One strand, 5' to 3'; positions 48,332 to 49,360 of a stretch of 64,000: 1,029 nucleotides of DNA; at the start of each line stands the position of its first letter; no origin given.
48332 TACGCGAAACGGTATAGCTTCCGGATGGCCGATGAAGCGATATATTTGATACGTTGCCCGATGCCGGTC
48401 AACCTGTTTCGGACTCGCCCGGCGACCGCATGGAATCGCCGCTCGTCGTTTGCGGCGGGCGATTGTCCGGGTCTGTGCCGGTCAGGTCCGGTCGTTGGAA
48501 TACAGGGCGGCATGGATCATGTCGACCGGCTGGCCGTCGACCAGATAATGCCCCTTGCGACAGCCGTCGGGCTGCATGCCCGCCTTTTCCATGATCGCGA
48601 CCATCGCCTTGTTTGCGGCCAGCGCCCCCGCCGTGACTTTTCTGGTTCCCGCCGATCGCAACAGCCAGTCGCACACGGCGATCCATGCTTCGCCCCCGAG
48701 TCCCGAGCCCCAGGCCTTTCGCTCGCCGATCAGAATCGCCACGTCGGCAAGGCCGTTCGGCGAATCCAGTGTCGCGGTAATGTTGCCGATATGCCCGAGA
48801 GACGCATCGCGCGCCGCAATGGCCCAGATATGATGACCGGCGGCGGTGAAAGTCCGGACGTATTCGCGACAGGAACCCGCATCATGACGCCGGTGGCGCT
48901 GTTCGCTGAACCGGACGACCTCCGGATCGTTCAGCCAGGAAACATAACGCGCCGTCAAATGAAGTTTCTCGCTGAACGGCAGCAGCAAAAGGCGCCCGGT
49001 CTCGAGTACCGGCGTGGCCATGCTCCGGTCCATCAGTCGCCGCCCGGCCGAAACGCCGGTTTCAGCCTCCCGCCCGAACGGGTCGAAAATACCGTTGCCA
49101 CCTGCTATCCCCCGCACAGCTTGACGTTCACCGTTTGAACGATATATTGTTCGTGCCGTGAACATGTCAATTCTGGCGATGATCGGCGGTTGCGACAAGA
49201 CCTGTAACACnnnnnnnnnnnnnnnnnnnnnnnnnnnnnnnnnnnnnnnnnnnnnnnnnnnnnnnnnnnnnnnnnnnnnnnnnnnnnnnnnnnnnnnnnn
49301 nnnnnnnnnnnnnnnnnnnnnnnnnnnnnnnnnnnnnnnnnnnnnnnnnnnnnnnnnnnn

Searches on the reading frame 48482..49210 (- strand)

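Call 10: search_protein_families(library=pfam, proteins=[window:48482-49210:-])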
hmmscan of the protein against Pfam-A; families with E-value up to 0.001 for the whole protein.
window:48482-49210:- (242 aa): 2 families
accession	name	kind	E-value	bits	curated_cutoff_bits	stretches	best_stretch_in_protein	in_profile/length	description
PF13302.13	Acetyltransf_3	-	1.5e-19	71.5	25.4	1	73-213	1-138/138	Acetyltransferase (GNAT) domain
PF13523.12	Acetyltransf_8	-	2.8e-10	40.4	27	1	90-215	10-140/145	Acetyltransferase (GNAT) domain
